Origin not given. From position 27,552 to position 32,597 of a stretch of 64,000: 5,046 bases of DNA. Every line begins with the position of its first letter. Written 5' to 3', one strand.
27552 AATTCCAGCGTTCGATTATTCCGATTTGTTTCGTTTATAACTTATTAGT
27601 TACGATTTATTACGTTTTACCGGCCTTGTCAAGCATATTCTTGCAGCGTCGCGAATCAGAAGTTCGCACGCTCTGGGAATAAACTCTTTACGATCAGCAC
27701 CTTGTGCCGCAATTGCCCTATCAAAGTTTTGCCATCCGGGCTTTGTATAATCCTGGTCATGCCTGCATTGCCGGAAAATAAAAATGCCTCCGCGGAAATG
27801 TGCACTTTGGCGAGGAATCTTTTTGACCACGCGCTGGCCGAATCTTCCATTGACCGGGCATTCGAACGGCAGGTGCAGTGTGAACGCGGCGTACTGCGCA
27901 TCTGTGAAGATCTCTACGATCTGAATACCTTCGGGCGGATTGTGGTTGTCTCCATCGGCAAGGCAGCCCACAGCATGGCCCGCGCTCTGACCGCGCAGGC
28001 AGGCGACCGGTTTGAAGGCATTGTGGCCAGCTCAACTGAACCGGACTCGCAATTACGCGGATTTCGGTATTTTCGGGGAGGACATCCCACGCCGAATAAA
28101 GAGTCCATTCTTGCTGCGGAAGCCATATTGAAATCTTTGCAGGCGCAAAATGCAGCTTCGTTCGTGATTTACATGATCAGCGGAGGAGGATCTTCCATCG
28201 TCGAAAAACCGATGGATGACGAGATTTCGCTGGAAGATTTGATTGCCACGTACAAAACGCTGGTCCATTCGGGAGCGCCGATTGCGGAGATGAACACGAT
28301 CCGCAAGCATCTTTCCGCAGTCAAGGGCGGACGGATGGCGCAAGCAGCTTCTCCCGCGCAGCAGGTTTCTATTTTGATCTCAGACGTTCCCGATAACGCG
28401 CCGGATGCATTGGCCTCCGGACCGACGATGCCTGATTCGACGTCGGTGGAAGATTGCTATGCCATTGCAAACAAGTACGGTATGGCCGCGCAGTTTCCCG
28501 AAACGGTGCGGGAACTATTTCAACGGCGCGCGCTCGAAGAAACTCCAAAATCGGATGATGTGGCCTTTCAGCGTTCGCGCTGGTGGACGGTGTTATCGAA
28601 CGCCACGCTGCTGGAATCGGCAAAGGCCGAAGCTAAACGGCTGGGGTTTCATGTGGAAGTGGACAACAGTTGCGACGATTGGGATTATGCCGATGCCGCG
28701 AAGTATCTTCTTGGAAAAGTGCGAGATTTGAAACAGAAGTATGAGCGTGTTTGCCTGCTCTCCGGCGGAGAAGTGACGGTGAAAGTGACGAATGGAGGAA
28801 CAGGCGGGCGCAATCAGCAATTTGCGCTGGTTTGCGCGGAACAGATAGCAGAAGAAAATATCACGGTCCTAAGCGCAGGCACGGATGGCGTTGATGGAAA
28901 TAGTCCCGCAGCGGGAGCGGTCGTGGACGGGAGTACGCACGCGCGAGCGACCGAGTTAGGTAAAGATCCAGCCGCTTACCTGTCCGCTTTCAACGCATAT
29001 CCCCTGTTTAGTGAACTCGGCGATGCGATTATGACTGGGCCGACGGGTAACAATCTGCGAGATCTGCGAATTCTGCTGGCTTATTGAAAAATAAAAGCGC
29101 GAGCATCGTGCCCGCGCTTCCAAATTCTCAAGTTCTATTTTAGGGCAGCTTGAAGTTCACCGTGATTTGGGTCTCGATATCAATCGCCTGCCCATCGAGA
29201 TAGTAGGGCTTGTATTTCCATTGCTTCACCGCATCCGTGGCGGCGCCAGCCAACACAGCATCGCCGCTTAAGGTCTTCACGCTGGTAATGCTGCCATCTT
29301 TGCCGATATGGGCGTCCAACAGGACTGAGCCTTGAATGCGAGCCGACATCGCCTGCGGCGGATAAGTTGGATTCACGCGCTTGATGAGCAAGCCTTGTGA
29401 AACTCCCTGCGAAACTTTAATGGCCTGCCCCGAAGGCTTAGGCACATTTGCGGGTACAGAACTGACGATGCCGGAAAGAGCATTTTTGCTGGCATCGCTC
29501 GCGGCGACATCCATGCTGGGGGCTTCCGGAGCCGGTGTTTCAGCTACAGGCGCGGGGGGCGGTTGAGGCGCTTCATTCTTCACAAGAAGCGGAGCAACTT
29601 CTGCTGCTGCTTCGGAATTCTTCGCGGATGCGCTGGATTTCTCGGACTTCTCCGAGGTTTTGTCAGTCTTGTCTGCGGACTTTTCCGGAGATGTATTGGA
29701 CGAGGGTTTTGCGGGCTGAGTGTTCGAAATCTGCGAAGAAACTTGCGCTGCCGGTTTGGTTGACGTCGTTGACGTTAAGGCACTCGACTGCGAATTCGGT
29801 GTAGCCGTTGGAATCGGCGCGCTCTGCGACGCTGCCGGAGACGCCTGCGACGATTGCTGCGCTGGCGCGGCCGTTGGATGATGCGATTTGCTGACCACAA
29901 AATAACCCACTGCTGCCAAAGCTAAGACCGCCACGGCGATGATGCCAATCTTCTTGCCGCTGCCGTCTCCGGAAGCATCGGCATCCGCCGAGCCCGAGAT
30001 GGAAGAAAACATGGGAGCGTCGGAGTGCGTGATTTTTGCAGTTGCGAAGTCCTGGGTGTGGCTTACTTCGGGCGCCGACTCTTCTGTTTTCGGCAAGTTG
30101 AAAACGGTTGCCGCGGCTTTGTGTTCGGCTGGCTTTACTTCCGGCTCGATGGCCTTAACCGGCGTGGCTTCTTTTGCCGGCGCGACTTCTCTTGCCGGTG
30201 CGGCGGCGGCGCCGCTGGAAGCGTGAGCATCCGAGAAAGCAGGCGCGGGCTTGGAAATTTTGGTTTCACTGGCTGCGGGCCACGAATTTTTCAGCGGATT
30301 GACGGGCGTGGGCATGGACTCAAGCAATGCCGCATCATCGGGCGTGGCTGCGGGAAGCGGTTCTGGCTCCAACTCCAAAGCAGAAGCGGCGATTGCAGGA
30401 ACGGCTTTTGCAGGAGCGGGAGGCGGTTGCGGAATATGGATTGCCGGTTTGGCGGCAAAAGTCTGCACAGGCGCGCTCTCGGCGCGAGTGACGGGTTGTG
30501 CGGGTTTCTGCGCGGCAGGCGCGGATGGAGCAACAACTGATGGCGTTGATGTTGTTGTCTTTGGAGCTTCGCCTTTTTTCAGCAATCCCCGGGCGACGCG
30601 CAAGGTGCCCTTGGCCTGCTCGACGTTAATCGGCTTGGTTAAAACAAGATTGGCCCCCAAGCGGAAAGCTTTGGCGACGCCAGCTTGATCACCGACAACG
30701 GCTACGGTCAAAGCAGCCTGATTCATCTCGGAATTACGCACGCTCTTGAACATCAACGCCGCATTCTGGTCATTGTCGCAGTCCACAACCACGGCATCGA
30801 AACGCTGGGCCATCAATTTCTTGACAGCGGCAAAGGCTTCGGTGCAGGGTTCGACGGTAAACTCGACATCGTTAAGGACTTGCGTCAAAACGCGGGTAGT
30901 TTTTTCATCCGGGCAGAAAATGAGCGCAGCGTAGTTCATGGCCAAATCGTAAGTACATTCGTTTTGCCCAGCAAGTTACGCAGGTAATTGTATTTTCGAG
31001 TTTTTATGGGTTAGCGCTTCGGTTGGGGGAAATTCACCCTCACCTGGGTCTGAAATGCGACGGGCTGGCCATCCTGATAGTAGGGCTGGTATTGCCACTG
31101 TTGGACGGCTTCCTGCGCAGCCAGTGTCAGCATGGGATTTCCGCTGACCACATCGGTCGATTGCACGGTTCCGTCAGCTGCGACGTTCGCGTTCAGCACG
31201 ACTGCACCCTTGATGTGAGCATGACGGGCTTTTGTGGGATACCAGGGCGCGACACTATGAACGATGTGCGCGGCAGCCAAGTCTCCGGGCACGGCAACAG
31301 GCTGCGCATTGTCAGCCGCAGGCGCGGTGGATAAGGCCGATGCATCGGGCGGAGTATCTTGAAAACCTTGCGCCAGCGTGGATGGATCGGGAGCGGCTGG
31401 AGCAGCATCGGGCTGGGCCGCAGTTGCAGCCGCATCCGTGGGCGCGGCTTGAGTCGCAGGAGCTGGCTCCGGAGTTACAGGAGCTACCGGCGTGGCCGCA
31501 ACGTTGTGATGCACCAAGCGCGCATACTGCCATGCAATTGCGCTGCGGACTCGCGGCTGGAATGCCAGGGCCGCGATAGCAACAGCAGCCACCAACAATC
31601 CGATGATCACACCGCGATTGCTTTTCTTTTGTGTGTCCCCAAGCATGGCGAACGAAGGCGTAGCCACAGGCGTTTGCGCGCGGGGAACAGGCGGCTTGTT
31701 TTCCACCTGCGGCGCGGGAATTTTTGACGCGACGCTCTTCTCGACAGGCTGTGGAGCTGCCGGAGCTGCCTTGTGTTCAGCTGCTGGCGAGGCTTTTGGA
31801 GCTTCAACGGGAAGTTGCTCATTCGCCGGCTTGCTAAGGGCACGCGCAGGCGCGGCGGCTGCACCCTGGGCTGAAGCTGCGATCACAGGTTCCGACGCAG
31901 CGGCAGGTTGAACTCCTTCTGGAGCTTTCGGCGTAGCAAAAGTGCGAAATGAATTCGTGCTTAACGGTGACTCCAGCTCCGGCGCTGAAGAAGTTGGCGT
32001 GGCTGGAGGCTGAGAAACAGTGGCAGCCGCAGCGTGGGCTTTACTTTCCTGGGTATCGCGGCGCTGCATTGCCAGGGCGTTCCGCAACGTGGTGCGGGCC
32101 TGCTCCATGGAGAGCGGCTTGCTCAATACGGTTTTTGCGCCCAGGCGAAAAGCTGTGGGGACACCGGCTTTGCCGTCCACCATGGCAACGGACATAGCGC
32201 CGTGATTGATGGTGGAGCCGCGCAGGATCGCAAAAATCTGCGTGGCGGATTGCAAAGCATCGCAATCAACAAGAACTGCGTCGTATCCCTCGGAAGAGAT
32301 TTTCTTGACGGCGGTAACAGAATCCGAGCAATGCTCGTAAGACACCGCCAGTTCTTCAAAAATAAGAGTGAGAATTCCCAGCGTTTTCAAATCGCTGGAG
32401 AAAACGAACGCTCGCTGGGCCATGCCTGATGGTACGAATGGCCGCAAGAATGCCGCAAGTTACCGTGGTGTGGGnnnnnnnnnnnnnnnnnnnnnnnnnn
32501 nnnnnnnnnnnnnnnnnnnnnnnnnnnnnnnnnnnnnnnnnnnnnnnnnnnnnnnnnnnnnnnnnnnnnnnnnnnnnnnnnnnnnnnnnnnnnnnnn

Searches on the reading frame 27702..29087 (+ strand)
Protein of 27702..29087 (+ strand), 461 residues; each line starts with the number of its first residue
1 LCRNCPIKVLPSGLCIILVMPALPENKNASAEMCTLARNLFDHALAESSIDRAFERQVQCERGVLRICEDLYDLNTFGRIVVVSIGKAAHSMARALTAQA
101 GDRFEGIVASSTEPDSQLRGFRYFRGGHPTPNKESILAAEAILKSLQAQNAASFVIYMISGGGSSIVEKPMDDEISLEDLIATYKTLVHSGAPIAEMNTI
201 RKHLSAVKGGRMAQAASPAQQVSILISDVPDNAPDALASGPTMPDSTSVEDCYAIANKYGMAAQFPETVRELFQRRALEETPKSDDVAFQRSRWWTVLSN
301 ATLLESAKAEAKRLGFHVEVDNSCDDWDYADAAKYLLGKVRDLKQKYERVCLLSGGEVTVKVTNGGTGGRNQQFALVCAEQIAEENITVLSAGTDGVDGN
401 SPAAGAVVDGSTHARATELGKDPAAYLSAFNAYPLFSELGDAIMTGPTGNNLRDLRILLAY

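Call 88: search_protein_families(library=pfam, proteins=[window:27702-29087:+], max_evalue=0.00001)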
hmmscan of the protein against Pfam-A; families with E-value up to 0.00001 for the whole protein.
window:27702-29087:+ (461 aa): 2 families
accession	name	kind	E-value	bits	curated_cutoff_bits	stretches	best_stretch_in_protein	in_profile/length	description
PF13660.11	DUF4147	-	1.5e-71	241.1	23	1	37-273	2-233/234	Domain of unknown function (DUF4147)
PF05161.18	MOFRL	-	2.4e-35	121.4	28.3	1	350-454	1-106/106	MOFRL family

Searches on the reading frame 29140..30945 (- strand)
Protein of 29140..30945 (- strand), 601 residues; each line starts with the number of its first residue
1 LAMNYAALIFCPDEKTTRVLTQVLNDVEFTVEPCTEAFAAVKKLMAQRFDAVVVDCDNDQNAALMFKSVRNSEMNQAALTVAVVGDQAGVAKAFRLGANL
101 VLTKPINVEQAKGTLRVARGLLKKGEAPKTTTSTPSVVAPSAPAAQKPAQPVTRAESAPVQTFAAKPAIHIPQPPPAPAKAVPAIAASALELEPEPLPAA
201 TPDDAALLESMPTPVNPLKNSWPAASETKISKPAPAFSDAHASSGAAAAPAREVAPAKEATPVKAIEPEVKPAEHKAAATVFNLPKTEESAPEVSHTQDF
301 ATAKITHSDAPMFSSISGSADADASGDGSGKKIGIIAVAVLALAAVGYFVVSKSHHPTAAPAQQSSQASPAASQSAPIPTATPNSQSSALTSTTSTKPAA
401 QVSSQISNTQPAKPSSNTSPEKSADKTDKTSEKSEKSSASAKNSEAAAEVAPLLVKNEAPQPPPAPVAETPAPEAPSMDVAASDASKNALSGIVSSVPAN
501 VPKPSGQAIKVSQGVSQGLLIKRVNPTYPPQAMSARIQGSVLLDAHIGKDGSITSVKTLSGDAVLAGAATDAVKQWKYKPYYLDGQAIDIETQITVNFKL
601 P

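Call 88: search_protein_families(library=pfam, proteins=[window:29140-30945:-], max_evalue=0.00001)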
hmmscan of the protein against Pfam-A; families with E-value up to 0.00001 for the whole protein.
window:29140-30945:- (601 aa): 2 families
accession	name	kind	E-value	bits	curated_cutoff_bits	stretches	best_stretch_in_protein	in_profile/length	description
PF03544.19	TonB_C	-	2e-19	70.2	24.6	1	525-600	2-79/79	Gram-negative bacterial TonB protein C-terminal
PF00072.30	Response_reg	-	3.5e-06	27.6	30.2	1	15-110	9-105/111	Response regulator receiver domain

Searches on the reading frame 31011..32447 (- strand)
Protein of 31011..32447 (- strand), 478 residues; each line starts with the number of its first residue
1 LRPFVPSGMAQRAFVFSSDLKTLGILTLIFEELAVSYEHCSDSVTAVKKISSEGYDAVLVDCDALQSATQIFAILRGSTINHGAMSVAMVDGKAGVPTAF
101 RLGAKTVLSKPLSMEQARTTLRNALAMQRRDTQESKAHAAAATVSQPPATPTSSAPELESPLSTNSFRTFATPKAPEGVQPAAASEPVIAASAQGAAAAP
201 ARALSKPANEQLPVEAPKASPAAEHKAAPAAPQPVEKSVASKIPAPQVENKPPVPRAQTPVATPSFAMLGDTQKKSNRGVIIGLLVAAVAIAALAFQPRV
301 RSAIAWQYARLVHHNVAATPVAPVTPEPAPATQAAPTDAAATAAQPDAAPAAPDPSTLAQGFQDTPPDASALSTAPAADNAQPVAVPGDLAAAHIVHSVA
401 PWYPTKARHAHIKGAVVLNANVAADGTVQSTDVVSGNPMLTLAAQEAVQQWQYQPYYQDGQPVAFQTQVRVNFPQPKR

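Call 88: search_protein_families(library=pfam, proteins=[window:31011-32447:-], max_evalue=0.00001)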
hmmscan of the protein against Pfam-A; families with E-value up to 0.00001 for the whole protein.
window:31011-32447:- (478 aa): 1 family
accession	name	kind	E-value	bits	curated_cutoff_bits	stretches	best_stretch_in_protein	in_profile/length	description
PF03544.19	TonB_C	-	1.7e-17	64.1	24.6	1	401-473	3-77/79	Gram-negative bacterial TonB protein C-terminal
